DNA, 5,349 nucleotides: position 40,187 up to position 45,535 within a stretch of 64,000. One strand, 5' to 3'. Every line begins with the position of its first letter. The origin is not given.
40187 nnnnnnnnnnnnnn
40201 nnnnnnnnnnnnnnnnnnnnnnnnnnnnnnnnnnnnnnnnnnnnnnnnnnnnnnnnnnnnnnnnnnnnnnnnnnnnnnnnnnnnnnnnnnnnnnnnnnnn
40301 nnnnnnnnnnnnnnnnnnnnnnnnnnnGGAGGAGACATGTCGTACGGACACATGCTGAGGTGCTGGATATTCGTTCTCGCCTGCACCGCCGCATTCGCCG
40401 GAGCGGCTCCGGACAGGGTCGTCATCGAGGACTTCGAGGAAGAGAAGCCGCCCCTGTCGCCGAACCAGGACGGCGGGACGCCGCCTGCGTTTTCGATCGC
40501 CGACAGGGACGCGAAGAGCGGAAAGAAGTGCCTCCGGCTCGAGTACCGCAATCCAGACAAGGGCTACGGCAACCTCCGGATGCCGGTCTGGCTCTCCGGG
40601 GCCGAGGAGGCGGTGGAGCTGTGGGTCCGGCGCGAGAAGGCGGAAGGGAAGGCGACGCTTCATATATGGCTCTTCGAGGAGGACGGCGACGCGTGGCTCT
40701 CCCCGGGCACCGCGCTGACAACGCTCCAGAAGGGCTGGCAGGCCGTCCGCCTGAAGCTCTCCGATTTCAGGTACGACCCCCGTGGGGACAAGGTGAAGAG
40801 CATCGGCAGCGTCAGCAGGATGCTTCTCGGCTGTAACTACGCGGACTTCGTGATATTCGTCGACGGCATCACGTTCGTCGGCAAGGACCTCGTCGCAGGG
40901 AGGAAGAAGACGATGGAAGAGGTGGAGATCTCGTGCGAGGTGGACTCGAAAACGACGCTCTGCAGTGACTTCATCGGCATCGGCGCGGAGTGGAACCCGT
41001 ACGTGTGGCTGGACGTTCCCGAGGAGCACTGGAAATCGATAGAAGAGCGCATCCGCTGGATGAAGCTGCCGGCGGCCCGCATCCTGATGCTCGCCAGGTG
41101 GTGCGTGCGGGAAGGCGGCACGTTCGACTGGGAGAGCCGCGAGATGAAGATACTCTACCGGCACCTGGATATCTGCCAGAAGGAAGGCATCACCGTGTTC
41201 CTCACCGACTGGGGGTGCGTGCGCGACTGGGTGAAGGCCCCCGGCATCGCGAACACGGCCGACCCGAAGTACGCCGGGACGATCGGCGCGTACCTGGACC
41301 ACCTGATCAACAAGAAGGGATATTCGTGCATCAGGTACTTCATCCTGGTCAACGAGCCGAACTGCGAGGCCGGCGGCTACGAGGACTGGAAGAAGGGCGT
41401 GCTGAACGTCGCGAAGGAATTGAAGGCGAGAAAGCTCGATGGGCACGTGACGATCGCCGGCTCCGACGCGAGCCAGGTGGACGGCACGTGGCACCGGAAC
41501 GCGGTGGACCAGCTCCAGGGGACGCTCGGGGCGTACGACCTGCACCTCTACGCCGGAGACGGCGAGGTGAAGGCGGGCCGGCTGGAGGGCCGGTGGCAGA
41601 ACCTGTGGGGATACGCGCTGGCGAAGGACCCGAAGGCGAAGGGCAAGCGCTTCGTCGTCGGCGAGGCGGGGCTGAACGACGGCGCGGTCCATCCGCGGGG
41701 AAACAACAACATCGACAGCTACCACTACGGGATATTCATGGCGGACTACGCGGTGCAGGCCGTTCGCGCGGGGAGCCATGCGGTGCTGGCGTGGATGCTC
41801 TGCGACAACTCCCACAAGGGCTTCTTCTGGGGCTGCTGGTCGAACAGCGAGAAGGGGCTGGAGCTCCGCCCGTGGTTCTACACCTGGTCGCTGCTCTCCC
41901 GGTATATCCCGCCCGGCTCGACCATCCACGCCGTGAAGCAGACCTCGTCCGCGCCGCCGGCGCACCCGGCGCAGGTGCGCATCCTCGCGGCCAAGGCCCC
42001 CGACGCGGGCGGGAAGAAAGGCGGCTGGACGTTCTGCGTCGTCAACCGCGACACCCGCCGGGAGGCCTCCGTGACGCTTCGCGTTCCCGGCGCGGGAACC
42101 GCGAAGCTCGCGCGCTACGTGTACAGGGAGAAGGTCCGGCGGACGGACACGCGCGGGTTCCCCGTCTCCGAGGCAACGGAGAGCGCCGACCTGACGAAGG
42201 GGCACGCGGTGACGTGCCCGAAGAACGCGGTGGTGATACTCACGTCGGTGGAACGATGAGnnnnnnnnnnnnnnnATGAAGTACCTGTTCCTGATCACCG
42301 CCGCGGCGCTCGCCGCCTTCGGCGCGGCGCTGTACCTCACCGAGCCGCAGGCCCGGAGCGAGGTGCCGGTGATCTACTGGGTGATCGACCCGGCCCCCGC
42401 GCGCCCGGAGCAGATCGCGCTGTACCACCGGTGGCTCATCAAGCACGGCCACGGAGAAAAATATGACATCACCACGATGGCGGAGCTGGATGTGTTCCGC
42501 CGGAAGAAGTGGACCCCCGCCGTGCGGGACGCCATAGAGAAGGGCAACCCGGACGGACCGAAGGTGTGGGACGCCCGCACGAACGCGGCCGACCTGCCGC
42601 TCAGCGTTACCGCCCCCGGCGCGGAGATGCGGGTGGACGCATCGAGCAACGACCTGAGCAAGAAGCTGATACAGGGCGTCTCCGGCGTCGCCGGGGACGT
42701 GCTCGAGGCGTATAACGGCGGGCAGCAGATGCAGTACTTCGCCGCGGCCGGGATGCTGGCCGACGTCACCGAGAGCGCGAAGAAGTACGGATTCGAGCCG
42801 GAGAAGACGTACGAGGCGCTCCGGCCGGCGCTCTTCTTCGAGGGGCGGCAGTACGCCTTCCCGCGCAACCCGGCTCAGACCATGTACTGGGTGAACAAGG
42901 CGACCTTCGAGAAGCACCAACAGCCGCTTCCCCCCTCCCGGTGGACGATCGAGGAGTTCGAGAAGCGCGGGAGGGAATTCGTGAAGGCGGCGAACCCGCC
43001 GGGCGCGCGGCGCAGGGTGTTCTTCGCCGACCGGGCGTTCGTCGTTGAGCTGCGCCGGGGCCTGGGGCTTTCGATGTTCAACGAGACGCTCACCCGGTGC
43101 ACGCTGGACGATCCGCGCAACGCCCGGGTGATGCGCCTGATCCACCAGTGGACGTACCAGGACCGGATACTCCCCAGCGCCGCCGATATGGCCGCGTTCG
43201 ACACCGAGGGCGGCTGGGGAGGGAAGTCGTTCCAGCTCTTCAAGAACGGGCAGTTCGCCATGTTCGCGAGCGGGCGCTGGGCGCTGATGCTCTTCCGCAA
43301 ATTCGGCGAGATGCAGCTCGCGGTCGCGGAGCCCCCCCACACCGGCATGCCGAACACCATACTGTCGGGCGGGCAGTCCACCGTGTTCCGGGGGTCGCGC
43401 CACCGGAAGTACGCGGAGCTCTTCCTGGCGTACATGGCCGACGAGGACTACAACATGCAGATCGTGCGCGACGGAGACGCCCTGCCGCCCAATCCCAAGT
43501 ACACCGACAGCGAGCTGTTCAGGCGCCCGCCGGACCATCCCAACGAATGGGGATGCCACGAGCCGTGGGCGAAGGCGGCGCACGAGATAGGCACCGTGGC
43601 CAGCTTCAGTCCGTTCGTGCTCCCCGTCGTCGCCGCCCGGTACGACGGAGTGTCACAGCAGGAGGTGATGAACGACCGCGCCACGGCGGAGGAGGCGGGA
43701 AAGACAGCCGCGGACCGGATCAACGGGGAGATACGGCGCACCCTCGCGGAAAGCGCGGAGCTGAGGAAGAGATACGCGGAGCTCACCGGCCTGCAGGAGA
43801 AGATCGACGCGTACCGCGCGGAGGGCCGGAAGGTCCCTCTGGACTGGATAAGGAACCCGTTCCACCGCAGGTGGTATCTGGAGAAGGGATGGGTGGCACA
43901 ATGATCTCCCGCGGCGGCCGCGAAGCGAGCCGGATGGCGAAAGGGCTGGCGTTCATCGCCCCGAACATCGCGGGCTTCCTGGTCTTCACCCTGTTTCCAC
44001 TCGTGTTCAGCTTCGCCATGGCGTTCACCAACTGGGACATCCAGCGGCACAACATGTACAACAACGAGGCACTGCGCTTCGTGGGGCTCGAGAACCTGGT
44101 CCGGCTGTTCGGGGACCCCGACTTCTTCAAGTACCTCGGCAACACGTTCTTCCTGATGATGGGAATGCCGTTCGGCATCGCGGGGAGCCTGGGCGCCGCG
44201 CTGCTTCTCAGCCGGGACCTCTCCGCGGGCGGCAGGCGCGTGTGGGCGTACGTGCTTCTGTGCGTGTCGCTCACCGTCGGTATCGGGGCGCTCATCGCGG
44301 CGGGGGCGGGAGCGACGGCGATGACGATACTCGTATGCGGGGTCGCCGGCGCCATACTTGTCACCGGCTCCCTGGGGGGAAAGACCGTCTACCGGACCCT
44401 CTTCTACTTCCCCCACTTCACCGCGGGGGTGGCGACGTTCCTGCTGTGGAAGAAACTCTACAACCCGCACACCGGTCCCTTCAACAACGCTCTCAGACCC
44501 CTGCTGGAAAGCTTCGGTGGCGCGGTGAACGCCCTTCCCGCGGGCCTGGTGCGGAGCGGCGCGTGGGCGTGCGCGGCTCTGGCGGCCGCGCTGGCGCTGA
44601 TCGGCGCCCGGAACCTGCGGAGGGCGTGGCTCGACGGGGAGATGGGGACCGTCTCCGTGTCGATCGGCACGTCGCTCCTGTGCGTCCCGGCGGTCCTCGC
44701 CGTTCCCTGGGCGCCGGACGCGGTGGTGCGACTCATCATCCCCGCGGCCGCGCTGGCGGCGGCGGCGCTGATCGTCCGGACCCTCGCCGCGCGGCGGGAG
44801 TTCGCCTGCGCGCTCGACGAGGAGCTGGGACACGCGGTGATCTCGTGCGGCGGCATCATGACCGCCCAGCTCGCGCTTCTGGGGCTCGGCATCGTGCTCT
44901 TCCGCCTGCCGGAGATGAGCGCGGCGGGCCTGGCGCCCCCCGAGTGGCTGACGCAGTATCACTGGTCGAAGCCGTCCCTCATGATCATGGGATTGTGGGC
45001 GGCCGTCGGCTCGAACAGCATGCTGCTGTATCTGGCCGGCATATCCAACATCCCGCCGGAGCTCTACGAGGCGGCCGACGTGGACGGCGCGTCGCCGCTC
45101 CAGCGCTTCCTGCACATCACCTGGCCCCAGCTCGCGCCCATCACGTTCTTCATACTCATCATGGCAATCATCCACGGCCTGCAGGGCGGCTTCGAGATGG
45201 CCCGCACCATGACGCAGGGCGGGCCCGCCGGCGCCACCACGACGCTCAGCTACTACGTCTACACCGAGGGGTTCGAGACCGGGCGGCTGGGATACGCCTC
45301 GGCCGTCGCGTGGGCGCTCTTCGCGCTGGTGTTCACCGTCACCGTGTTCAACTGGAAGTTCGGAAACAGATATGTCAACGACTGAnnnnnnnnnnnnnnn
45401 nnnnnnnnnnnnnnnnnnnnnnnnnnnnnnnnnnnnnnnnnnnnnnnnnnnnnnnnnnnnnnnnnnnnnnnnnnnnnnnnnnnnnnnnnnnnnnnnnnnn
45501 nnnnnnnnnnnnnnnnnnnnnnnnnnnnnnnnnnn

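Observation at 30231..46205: Seven same-strand genes with gaps of 16 nt or less: giant adhesin, GT-C, esterase, CBM-GH, SBP and two permeases, a possible capture-degrade-import module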

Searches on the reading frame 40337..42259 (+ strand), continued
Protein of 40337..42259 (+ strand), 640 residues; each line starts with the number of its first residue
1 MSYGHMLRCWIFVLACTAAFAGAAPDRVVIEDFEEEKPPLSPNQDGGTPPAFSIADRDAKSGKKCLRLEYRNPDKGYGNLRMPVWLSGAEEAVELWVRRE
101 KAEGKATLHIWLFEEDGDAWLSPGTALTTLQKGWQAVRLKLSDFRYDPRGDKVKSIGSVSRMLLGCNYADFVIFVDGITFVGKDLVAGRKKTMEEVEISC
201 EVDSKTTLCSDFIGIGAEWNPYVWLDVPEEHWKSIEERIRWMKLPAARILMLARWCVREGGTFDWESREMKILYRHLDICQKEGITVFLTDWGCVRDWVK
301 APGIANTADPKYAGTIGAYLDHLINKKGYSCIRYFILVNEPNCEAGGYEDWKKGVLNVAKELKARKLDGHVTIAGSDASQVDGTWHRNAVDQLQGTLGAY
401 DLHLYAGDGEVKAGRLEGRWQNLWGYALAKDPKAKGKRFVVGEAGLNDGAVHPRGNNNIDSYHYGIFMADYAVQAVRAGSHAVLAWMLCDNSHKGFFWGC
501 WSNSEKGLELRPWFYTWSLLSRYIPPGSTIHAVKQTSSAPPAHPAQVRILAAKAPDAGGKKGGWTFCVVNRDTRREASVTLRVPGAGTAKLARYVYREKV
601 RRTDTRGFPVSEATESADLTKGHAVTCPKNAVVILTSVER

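Call 39: fold_search(model_id=the predicted structure, library=pdb)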
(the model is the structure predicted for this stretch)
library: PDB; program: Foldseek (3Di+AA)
matches with E <= 10: 1777; with E <= 0.001: 731
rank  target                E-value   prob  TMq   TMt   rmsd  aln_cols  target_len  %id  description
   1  6zps_AAA              5.9e-21  1.00  0.44  0.44  22.5       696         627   12  Structure of Unliganded MgGH51 a-L-Arabinofuranosidase Crystal Type 3 Collected at 2.75 A (released 2020-11-11)
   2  8idq_B                5.4e-19  1.00  0.50  0.69   5.3       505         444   13  Crystal structure of reducing-end xylose-releasing exoxylanase in GH30 from Talaromyces cellulolyticus with xylose (released 2023-05-17)
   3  7pr9_B                6.7e-19  1.00  0.50  0.69   5.4       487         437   13  Crystal structure of Burkholderia pseudomallei heparanase in complex with covalent inhibitor VL166 (released 2022-08-03)
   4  8idp_D                7.6e-19  1.00  0.50  0.70   5.2       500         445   13  Crystal structure of reducing-end xylose-releasing exoxylanase in GH30 from Talaromyces cellulolyticus (released 2023-05-17)
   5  5bwi_B                8.9e-19  1.00  0.50  0.70   5.2       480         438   14  Crystallographic structure of a bacterial heparanase (released 2015-10-28)
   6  6krn_A                1.0e-18  1.00  0.50  0.68   5.6       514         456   12  Crystal structure of GH30 xylanase B from Talaromyces cellulolyticus expressed by Pichia pastoris in complex with aldo (released 2020-06-17)
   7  3ug3_D                2.2e-18  1.00  0.48  0.62   6.5       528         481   13  Crystal structure of alpha-L-arabinofuranosidase from Thermotoga maritima ligand free form (released 2012-03-07)
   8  6krl_A                2.6e-18  1.00  0.50  0.68   5.7       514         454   12  Crystal structure of GH30 xylanase B from Talaromyces cellulolyticus expressed by Pichia pastoris (released 2020-06-17)
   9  5bwi_A                2.8e-18  1.00  0.51  0.70   5.2       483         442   14  Crystallographic structure of a bacterial heparanase (released 2015-10-28)
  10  6iuj_A                2.9e-18  1.00  0.51  0.69   5.5       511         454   12  Crystal structure of GH30 xylanase B from Talaromyces cellulolyticus (released 2019-01-30)
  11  3ug3_C                3.3e-18  1.00  0.48  0.61   6.6       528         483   14  Crystal structure of alpha-L-arabinofuranosidase from Thermotoga maritima ligand free form (released 2012-03-07)
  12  4qaw_E                6.5e-18  1.00  0.48  0.57   4.7       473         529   13  Structure of modular Xyn30D from Paenibacillus barcinonensis (released 2014-10-08)
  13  2vrk_A                1.1e-17  1.00  0.49  0.62   6.6       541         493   13  Structure of a seleno-methionyl derivative of wild type arabinofuranosidase from Thermobacillus xylanilyticus (released 2008-07-01)
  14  4qaw_H                1.1e-17  1.00  0.48  0.57   4.8       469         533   14  Structure of modular Xyn30D from Paenibacillus barcinonensis (released 2014-10-08)
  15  3ug4_C                1.2e-17  1.00  0.48  0.62   6.8       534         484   14  Crystal structure of alpha-L-arabinofuranosidase from Thermotoga maritima arabinose complex (released 2012-03-07)
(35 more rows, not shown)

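Call 52: find_encoding_contigs(protein=P0002, flank=10000, max_places=2)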
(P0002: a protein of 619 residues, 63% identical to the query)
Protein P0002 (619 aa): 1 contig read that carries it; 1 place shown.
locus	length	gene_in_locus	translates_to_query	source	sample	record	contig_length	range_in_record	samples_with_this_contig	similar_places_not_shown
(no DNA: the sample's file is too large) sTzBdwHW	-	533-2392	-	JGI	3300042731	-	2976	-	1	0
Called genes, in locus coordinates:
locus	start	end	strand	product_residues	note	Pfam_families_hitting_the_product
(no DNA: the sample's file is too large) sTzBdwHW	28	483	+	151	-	-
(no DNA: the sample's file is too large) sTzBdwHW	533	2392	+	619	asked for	-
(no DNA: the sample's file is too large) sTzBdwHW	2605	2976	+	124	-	?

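Call 53: find_encoding_contigs(protein=P0004, flank=10000, max_places=2)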
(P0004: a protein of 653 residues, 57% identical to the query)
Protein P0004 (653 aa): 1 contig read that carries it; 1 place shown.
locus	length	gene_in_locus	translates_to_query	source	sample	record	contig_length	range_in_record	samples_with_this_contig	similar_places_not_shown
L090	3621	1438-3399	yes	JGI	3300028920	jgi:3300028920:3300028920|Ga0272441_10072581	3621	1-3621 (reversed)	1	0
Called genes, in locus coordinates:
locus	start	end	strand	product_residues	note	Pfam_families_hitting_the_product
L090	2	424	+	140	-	?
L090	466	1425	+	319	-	-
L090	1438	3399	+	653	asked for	-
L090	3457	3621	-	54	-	?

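Call 60: search_protein_families(library=pfam, proteins=[L026:51-2459:+, L026:2463-3818:+, L026:3815-4780:+, L026:4747-5769:+, L026:5990-7099:+, L026:7449-9974:+, L026:11463-12422:+, L026:12683-15082:+], max_evalue=0.0001)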
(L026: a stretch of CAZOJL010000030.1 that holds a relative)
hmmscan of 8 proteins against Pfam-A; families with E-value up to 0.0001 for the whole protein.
L026:51-2459:+ (802 aa): 3 families
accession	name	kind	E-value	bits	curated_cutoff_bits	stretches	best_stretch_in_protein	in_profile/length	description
PF13385.13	Laminin_G_3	-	1.9e-19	70.7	27.6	1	621-775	10-150/151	Concanavalin A-like lectin/glucanases superfamily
PF16116.10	DUF4832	-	4.7e-07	30.2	29.2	1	187-306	66-183/216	Domain of unknown function (DUF4832)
PF10102.14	DUF2341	-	3.9e-06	27.7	23.4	1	496-537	1-42/84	Domain of unknown function (DUF2341)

L026:2463-3818:+ (451 aa): 2 families
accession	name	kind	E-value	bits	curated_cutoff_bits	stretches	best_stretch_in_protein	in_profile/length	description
PF01547.30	SBP_bac_1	-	3e-18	67.3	26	1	46-333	12-304/307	Bacterial extracellular solute-binding protein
PF13416.11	SBP_bac_8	-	9.7e-13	49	27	1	50-363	5-277/279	Bacterial extracellular solute-binding protein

L026:3815-4780:+ (321 aa): 1 family
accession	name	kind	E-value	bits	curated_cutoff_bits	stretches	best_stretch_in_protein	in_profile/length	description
PF00528.27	BPD_transp_1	-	3.1e-09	37.3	26.4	1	111-306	29-168/184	Binding-protein-dependent transport system inner membrane component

L026:4747-5769:+ (340 aa): 1 family
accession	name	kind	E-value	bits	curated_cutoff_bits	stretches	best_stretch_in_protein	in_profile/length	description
PF00528.27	BPD_transp_1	-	8e-17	62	26.4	1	156-331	7-180/184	Binding-protein-dependent transport system inner membrane component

L026:5990-7099:+ (369 aa): 4 families
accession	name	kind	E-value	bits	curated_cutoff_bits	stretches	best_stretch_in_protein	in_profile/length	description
PF00005.33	ABC_tran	-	2.9e-35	122.3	25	1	20-162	1-136/137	ABC transporter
PF17912.7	OB_MalK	-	8.5e-11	43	27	1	236-292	1-53/53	MalK OB fold domain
PF08402.16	TOBE_2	-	3.5e-09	37.1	21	1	285-359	1-76/76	TOBE domain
PF03459.23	TOBE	-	5.4e-05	23.8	22.3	0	306-351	7-57/64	TOBE domain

L026:7449-9974:+ (841 aa): 1 family
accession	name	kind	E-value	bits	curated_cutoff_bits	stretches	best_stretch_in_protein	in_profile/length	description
PF13229.12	Beta_helix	-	5.2e-10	39.6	25.9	1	502-662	7-149/158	Right handed beta helix region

L026:11463-12422:+ (319 aa): 0 families

L026:12683-15082:+ (799 aa): 1 family
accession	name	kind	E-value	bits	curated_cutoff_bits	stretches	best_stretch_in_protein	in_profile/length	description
PF14307.12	Glyco_tran_WbsX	-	4.9e-17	62.8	25.1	1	531-715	139-350/350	Glycosyltransferase WbsX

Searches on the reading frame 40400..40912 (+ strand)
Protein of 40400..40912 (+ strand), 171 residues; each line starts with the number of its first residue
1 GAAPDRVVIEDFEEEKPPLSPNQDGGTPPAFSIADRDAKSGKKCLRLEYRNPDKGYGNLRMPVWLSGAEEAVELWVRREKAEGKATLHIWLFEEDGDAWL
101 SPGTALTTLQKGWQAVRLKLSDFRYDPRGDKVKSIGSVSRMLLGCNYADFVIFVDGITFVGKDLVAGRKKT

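Call 72: search_protein_families(library=pfam, proteins=[window:40400-40912:+], max_evalue=10)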
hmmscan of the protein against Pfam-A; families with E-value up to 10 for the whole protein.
seq(171 aa): 0 families

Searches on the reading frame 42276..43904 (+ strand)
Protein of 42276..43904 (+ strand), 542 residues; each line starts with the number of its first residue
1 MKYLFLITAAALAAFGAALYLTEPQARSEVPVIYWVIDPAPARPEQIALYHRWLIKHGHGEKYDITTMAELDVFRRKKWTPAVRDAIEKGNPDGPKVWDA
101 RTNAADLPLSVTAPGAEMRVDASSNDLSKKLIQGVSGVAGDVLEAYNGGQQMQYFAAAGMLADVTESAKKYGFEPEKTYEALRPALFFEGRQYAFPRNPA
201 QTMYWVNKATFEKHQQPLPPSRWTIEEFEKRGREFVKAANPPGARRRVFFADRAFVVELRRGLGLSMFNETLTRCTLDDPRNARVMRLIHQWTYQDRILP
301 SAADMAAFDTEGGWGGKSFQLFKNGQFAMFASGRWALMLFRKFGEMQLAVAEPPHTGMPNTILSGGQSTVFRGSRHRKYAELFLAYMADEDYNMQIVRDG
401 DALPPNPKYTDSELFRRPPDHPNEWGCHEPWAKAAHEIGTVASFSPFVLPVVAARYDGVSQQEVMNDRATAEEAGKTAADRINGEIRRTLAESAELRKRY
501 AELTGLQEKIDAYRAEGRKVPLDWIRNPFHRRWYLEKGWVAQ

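Call 4: search_protein_families(library=pfam, proteins=[window:42276-43904:+], max_evalue=0.01)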
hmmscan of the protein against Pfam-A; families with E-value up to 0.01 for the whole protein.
window:42276-43904:+ (542 aa): 2 families
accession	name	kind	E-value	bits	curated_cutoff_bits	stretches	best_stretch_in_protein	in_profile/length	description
PF13416.11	SBP_bac_8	-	2.4e-15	57.5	27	1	118-422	14-278/279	Bacterial extracellular solute-binding protein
PF01547.30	SBP_bac_1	-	4e-11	43.9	26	1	120-393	28-306/307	Bacterial extracellular solute-binding protein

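Call 5: search_protein_families(library=ncbifam, proteins=[window:42276-43904:+], max_evalue=0.01)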
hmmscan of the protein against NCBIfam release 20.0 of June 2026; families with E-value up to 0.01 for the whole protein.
window:42276-43904:+ (542 aa): 0 families

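Call 69: search_solved_structures(query=window:42276-43904:+, max_evalue=0.01)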
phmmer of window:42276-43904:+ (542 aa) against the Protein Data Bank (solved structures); distinct sequences matched with E-value up to 0.01: 12.
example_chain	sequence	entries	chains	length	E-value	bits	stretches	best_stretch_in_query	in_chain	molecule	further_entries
5f7v_A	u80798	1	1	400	1.1e-15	60.3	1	124-400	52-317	Lmo0181 protein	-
6rjy_A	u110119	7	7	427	2.6e-06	29.4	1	186-410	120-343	Arabino-oligosaccharids-binding protein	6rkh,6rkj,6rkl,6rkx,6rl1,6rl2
2gha_A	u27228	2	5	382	0.0022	19.8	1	320-487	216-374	maltose ABC transporter, periplasmic maltose-binding protein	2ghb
6dtu_A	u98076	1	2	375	0.003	19.3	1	320-487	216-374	maltose-binding protein MalE1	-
6r1b_D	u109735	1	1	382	0.0039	18.9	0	154-238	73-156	Putative Sn-glycerol-3-phosphate-binding lipoprotein UgpB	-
6r1b_C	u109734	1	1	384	0.004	18.9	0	154-238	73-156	Putative Sn-glycerol-3-phosphate-binding lipoprotein UgpB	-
6r1b_A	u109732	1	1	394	0.0042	18.8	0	154-238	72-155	Putative Sn-glycerol-3-phosphate-binding lipoprotein UgpB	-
6r1b_B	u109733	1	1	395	0.0042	18.8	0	154-238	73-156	Putative Sn-glycerol-3-phosphate-binding lipoprotein UgpB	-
5ysb_A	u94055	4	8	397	0.0052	18.6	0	130-419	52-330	Lin1841 protein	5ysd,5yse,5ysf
4mfi_A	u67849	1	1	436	0.0058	18.4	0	154-238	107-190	Sn-glycerol-3-phosphate ABC transporter substrate-binding protein UspB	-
2z8d_A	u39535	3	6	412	0.0086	17.8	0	119-215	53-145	Galacto-N-biose/lacto-N-biose I transporter substrate-binding protein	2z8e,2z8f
7vfq_A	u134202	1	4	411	0.0096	17.7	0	119-224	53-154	Extracellular solute-binding protein, family 1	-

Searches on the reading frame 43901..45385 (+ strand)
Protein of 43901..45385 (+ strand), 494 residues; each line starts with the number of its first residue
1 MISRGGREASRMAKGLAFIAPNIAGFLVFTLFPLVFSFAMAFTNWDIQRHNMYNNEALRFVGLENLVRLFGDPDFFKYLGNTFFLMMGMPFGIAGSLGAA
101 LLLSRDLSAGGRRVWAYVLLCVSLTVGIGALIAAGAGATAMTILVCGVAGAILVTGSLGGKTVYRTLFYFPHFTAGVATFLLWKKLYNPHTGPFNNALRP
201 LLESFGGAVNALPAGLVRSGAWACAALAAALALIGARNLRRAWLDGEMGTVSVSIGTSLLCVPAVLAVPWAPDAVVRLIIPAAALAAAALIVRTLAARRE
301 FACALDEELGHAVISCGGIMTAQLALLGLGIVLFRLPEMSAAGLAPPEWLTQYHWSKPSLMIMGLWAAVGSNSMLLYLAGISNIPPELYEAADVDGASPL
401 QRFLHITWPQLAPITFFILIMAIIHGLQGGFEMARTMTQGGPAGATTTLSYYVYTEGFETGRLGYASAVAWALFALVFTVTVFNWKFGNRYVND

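Call 4: search_protein_families(library=pfam, proteins=[window:43901-45385:+], max_evalue=0.01)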
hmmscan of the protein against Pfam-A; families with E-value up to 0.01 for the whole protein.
window:43901-45385:+ (494 aa): 1 family
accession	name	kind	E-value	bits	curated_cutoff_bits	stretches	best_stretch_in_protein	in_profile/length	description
PF00528.27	BPD_transp_1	-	6e-10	39.6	26.4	1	333-481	42-170/184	Binding-protein-dependent transport system inner membrane component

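Call 5: search_protein_families(library=ncbifam, proteins=[window:43901-45385:+], max_evalue=0.01)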
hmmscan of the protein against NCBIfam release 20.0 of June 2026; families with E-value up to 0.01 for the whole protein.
window:43901-45385:+ (494 aa): 8 families
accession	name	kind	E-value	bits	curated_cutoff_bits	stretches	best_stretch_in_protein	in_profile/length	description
NF007852.0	PRK10561.1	equivalog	3.6e-27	96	335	1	363-492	164-292/295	sn-glycerol-3-phosphate ABC transporter permease UgpA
NF008232.0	PRK10999.1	equivalog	3.3e-23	82.2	392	2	347-488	365-515/520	maltose ABC transporter permease MalF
NF040931.1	ABC_arch_GlcT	equivalog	4.5e-12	46.2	360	1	341-476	127-259/278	glucose ABC transporter permease GlcT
TIGR01581.1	Mo_ABC_porter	hypoth_equivalog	1.6e-06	27.8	210.3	1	379-479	124-221/225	ABC transporter permease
TIGR02141.1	modB_ABC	equivalog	1.4e-05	24.8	182.6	1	381-482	103-198/208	molybdate ABC transporter permease subunit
TIGR03262.1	PhnU2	equivalog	3.6e-05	22.6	593.25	1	369-411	144-186/546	putative 2-aminoethylphosphonate ABC transporter permease subunit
NF008231.0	PRK10998.1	equivalog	0.00024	20.8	261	1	382-427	182-227/296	maltose ABC transporter permease MalG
NF040932.1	ABC_arch_GlcU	equivalog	0.003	17.2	340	1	373-479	148-249/272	glucose ABC transporter permease GlcU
